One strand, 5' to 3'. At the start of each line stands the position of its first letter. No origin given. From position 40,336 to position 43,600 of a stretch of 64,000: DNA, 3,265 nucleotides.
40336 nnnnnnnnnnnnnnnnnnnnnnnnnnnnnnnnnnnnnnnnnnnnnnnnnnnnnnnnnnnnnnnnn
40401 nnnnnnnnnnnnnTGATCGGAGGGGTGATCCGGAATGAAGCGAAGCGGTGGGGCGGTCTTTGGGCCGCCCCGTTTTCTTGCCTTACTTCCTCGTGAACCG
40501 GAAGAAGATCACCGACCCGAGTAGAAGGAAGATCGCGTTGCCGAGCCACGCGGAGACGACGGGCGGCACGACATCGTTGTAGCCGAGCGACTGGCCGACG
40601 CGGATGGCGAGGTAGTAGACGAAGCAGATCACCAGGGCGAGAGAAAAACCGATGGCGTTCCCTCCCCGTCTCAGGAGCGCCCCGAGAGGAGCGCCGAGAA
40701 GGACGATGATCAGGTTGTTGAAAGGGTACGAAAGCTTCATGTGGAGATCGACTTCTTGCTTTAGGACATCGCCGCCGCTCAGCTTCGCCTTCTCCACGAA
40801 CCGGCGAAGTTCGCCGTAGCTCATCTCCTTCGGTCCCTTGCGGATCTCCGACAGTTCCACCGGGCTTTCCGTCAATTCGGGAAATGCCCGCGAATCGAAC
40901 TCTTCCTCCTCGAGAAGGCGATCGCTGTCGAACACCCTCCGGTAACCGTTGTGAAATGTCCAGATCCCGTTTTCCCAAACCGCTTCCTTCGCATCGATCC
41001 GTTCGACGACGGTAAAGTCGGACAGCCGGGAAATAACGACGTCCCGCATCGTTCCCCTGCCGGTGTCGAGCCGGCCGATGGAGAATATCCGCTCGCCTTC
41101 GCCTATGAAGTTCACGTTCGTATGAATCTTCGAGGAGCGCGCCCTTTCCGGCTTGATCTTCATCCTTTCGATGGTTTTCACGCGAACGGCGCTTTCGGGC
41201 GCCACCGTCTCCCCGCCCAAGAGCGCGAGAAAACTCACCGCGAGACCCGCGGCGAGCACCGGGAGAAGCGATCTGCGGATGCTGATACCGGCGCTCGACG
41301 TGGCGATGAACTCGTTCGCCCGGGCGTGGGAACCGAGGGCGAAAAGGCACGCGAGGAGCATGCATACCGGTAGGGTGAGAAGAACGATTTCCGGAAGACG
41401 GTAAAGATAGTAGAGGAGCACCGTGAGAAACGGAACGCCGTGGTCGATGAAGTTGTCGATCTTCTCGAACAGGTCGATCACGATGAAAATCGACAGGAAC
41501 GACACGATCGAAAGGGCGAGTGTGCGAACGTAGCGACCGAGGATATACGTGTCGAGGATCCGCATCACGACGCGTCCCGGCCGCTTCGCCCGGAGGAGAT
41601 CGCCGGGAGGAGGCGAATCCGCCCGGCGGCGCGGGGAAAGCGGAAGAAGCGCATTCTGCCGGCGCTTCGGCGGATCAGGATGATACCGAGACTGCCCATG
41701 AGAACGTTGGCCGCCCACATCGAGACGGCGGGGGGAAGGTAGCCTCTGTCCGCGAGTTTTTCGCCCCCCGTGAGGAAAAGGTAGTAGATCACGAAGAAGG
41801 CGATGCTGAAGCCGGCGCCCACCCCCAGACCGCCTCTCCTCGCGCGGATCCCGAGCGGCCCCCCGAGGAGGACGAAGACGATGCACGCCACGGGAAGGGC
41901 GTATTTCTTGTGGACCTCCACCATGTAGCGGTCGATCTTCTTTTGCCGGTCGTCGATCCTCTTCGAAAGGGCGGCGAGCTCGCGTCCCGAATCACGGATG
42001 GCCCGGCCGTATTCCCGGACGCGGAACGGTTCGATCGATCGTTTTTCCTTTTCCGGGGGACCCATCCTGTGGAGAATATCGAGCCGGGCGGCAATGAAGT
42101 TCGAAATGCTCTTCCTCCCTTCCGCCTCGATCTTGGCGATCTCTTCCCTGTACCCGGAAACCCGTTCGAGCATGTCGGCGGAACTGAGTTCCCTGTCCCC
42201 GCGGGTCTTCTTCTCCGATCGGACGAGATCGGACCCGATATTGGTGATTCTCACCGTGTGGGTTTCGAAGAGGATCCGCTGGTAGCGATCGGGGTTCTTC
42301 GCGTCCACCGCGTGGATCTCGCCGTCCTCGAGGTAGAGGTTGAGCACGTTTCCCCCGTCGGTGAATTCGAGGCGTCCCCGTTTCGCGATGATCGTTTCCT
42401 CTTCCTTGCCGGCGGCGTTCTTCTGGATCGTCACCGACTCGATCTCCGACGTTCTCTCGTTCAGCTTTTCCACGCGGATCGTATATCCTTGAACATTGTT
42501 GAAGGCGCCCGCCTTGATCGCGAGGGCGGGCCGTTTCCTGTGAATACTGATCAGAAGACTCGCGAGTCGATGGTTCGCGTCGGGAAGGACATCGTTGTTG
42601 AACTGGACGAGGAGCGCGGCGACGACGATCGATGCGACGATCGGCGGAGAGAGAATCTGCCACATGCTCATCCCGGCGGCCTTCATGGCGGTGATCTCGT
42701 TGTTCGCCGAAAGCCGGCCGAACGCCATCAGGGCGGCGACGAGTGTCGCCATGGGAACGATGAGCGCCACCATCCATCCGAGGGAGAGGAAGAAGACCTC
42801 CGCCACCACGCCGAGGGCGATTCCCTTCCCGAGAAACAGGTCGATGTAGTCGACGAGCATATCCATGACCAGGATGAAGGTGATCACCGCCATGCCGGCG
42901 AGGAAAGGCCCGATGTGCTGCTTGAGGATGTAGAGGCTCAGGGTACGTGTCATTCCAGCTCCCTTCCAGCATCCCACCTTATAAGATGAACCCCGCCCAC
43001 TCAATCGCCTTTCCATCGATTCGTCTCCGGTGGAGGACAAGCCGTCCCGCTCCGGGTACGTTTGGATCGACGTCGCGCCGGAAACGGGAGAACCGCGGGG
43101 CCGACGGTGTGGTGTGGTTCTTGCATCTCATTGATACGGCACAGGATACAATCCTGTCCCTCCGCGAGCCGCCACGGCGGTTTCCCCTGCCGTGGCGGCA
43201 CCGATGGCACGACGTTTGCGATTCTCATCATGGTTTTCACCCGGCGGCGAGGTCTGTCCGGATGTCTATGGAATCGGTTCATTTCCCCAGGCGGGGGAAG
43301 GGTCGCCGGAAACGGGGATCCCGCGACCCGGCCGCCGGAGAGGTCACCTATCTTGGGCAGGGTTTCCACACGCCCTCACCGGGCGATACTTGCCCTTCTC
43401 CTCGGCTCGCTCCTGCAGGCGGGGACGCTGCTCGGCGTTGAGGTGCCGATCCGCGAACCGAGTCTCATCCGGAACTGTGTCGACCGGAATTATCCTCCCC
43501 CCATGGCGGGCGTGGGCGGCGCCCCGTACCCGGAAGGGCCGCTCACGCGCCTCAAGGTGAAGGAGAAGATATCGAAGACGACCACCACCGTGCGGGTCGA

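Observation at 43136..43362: sprA (T9SS translocon) appears to be driven by a sigma-54 promoter with an upstream 17-bp dyad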

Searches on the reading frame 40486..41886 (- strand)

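Call 42: search_protein_families(library=pfam, proteins=[window:40486-41886:-], max_evalue=0.01)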
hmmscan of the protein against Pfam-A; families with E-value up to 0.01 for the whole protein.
window:40486-41886:- (467 aa): 1 family
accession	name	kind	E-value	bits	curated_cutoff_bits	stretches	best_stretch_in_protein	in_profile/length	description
PF03739.19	LptF_LptG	-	2e-77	261.1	27.9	1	114-461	2-351/353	Lipopolysaccharide export system permease LptF/LptG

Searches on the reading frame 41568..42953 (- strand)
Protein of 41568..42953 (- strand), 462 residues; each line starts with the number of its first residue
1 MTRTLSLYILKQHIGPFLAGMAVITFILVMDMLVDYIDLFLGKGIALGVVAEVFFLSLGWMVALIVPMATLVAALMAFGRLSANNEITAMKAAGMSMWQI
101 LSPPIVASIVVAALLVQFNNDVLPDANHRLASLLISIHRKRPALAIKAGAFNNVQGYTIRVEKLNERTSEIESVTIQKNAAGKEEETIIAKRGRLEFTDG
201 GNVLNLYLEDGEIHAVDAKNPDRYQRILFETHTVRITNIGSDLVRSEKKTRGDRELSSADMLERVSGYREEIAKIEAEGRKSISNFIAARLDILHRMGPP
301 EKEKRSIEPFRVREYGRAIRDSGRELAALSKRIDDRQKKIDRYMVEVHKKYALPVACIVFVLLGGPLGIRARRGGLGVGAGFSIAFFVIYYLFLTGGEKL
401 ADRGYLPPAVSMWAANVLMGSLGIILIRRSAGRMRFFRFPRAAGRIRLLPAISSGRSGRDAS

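Call 8: search_protein_families(library=pfam, proteins=[window:41568-42953:-])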
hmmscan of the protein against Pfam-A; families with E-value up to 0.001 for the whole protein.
window:41568-42953:- (462 aa): 1 family
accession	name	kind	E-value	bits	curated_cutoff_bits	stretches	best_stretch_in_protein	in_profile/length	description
PF03739.19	LptF_LptG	-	9e-87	291.8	27.9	1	8-429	2-353/353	Lipopolysaccharide export system permease LptF/LptG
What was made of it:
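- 41568..42953 (-): lptF (LPS export permease), divergent neighbour of sprA. It has its own sigma-70-like promoter: -10 TAAGGT at 42976-42981 and -35 TTGAGT at 42999-43004, both on the minus strand. Pfam LptF_LptG, 9e-87 (call 8).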

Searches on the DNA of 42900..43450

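Call 40: search_rna_families(source=window, start=42900, end=43450, threshold=evalue, max_evalue=1)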
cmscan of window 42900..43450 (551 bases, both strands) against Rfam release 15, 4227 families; matches with E-value up to 1: 0.
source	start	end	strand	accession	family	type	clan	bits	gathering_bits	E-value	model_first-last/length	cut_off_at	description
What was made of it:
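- Tried and rejected: No Rfam match at E<=1 (call 40).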
